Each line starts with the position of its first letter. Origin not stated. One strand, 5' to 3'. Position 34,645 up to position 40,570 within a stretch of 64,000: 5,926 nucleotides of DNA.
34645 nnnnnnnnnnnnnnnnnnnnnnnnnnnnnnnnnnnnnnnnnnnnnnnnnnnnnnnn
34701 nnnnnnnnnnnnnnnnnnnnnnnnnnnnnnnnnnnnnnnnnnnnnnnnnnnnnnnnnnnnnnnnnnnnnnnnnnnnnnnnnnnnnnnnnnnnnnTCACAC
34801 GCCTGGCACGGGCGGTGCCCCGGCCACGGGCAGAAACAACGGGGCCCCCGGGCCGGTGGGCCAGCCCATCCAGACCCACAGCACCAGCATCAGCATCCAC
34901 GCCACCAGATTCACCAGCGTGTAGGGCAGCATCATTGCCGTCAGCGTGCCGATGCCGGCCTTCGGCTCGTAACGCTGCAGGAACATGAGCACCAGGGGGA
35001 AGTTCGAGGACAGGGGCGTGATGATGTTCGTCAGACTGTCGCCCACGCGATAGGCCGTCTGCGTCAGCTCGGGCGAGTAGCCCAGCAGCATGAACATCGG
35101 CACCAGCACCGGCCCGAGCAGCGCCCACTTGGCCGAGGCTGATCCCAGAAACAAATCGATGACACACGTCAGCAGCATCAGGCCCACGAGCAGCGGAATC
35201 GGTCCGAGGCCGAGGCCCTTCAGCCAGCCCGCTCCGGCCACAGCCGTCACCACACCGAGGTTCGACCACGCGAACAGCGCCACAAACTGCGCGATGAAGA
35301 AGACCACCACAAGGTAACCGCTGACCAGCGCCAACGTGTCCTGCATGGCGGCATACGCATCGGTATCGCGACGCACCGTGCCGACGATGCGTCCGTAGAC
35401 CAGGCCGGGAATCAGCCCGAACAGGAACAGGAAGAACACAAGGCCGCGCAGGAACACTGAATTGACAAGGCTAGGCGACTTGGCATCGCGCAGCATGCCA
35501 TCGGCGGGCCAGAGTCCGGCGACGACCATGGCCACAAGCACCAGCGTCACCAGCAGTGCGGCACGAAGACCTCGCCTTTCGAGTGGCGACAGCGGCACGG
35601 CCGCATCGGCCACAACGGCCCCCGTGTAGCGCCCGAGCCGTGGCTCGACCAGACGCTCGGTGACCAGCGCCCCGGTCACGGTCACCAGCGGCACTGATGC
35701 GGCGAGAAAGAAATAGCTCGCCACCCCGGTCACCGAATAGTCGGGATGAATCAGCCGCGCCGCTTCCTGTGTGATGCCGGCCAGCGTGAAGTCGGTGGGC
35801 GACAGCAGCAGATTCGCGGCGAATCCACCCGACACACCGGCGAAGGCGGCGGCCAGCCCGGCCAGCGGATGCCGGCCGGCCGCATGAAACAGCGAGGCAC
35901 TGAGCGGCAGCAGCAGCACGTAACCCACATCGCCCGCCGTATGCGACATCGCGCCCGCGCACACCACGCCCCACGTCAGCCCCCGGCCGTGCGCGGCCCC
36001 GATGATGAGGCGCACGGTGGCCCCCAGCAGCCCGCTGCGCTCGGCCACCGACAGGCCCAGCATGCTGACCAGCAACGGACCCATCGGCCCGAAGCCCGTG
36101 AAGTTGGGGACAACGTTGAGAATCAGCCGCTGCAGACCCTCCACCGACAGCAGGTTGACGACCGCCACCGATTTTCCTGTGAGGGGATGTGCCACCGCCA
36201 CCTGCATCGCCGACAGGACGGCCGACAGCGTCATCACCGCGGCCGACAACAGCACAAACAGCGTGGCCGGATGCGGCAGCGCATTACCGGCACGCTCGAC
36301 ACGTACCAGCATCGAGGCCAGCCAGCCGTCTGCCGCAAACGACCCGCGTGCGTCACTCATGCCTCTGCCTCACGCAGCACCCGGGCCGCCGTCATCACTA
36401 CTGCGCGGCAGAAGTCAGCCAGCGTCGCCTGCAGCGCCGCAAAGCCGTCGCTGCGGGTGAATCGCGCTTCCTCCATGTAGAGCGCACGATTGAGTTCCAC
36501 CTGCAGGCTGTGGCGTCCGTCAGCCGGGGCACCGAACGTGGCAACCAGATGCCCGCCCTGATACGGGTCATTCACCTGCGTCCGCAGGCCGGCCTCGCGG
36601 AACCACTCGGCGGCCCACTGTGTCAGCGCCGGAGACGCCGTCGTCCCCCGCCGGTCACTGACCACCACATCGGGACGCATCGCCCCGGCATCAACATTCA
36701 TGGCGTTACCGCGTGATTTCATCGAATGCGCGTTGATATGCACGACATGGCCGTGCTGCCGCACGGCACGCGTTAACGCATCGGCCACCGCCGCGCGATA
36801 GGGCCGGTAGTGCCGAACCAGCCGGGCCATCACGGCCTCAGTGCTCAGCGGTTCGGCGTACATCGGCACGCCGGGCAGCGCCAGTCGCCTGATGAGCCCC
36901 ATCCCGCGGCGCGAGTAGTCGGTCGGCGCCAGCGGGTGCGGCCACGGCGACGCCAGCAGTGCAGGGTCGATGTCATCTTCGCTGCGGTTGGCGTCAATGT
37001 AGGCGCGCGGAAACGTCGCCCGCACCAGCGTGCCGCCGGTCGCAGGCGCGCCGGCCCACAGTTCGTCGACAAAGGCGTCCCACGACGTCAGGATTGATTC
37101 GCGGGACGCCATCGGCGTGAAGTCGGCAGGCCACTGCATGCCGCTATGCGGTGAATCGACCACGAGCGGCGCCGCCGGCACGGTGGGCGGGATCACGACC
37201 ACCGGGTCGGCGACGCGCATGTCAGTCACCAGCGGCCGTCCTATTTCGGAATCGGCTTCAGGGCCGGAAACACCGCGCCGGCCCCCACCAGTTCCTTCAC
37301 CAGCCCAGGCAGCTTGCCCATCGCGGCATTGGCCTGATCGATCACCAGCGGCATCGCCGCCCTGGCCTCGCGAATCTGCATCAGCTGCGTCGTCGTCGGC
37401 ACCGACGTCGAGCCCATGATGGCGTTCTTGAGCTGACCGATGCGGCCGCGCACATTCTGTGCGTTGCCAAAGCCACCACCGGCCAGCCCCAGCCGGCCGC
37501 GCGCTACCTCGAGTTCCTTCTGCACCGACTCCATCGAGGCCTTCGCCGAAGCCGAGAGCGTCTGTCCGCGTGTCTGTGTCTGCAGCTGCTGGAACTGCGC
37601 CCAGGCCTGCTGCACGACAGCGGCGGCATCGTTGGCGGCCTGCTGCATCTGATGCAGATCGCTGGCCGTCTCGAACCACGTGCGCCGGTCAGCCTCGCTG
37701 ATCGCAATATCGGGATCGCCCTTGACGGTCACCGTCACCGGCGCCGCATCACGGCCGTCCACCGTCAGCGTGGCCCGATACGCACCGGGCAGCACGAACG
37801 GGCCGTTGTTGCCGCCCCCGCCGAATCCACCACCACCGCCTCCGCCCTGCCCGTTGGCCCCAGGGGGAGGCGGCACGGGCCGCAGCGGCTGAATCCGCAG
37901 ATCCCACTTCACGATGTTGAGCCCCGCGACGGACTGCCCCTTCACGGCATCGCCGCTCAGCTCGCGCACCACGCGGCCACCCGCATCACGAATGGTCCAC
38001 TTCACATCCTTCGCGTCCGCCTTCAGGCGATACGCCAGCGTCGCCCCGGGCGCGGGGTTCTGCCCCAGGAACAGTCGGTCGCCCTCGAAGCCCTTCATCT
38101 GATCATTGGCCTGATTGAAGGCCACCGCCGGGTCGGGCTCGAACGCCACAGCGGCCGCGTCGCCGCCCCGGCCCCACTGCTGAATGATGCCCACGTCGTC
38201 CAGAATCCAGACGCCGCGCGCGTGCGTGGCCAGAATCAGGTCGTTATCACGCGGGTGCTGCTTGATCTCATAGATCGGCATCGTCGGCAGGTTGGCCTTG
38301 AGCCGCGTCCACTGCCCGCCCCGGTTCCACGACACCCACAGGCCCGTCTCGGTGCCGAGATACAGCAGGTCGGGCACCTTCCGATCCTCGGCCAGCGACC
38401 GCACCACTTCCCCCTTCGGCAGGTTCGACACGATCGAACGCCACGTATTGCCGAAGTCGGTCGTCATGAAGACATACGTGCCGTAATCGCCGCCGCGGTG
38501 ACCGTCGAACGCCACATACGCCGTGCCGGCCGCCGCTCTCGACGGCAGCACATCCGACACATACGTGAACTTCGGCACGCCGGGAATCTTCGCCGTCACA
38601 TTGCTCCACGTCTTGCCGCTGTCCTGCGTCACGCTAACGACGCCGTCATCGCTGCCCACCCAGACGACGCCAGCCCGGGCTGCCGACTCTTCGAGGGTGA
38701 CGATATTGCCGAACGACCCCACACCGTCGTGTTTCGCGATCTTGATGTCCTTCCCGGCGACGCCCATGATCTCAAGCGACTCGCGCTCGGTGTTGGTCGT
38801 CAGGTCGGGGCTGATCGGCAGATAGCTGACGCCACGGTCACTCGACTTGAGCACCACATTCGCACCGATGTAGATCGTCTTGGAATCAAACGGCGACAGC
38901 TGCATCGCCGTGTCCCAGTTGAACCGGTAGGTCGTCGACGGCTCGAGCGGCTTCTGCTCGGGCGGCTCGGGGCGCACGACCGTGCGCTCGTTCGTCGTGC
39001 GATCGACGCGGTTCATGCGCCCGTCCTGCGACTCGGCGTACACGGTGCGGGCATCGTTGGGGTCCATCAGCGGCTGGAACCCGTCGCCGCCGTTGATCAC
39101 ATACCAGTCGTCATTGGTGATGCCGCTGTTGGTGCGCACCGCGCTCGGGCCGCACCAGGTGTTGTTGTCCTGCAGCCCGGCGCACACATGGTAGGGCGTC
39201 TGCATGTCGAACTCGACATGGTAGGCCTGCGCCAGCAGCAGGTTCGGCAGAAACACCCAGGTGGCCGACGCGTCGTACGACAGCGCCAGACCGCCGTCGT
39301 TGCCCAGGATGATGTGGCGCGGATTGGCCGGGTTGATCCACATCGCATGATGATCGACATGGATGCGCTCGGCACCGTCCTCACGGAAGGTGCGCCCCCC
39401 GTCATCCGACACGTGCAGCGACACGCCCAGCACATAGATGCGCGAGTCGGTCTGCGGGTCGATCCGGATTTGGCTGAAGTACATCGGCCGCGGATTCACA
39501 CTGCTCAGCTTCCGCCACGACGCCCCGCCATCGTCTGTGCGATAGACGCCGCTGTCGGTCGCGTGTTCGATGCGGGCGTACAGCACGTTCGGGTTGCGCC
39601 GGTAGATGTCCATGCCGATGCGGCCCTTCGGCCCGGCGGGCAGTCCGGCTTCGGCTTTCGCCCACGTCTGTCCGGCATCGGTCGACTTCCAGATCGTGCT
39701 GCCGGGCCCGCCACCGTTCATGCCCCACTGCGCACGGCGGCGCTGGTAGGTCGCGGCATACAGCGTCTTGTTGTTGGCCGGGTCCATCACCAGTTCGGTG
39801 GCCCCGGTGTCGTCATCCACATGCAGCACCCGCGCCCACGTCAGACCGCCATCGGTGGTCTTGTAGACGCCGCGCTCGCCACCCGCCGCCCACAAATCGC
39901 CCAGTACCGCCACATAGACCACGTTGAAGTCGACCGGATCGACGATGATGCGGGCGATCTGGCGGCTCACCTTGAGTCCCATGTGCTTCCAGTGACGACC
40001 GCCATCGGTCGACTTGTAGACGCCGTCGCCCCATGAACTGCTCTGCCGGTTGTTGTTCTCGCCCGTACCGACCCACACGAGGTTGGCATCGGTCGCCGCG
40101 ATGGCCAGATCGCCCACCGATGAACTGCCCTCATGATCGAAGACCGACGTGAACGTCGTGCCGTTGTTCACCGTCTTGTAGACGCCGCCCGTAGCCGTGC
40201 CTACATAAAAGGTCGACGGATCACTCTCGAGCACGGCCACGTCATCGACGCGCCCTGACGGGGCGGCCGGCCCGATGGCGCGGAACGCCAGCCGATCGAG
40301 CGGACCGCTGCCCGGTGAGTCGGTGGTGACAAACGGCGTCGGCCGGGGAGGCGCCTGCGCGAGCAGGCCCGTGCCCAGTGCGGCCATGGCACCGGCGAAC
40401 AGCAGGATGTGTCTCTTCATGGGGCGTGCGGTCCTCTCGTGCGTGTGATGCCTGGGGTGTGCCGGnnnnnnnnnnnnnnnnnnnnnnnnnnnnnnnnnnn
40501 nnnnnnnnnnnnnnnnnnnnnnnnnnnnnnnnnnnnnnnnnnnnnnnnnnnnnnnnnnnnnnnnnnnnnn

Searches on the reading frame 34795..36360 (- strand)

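Call 58: search_protein_families(library=pfam, proteins=[window:34795-36360:-], max_evalue=0.00001)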
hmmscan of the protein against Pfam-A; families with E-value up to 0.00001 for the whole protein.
window:34795-36360:- (521 aa): 1 family
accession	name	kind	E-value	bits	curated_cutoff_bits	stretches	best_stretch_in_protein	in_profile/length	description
PF03806.19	ABG_transport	-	5e-175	583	27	1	17-509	2-501/502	AbgT putative transporter family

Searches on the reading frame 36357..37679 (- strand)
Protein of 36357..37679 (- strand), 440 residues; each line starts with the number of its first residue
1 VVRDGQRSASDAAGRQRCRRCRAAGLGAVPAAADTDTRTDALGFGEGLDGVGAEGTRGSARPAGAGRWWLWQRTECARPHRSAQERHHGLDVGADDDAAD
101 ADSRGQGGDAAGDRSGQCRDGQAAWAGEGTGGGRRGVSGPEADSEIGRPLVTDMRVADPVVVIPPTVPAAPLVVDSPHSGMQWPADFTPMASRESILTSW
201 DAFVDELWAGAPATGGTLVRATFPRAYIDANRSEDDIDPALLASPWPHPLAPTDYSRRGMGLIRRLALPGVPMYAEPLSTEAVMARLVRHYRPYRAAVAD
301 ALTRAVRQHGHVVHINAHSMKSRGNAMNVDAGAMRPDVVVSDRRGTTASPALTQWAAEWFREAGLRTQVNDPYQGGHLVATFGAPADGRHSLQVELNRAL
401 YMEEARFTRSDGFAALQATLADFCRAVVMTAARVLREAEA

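Call 58: search_protein_families(library=pfam, proteins=[window:36357-37679:-], max_evalue=0.00001)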
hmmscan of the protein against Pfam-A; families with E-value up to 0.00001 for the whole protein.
window:36357-37679:- (440 aa): 1 family
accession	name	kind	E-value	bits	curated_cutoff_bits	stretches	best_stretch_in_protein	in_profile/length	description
PF05013.17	FGase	-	2.6e-64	217.8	28.9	1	171-402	2-219/219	N-formylglutamate amidohydrolase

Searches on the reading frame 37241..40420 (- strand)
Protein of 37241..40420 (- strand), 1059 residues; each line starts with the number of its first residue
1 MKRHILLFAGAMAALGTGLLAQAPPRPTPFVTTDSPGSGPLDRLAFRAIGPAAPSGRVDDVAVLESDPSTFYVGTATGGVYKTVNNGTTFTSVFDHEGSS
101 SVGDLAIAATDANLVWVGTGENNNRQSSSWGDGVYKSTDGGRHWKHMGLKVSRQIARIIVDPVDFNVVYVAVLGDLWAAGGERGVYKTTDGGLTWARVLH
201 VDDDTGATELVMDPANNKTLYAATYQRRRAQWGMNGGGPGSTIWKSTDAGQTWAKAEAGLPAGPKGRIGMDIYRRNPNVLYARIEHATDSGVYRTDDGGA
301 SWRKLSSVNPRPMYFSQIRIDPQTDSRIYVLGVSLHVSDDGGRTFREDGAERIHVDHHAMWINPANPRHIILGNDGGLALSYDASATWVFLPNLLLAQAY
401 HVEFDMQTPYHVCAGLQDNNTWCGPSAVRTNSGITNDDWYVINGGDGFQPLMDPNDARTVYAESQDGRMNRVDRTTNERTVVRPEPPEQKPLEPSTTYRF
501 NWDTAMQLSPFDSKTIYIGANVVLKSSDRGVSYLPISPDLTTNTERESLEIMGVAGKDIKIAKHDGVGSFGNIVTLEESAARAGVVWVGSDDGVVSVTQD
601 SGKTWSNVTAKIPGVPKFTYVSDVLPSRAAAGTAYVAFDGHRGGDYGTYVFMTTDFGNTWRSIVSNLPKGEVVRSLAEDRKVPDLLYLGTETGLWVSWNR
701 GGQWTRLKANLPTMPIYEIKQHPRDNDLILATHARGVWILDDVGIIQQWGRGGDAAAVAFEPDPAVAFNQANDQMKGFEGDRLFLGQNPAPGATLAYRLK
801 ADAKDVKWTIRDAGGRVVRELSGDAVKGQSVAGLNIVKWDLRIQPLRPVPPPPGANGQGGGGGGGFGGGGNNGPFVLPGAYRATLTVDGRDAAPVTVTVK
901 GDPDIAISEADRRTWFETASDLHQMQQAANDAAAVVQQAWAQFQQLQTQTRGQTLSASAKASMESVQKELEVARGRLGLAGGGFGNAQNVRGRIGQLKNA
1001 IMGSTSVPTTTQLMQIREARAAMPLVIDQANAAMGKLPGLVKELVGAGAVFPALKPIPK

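Call 58: search_protein_families(library=pfam, proteins=[window:37241-40420:-], max_evalue=0.00001)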
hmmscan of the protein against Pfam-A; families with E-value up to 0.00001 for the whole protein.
window:37241-40420:- (1059 aa): 3 families
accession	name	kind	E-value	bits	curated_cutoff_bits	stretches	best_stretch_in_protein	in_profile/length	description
PF15902.12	Sortilin-Vps10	-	8.9e-27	94.4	33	1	185-316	3-122/446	Sortilin, neurotensin receptor 3,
PF13088.12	BNR_2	-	7.7e-08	32.4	31.4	0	128-310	78-256/277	BNR repeat-like domain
PF02012.26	BNR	-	2.5e-06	27.1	27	0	244-254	1-11/12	BNR/Asp-box repeat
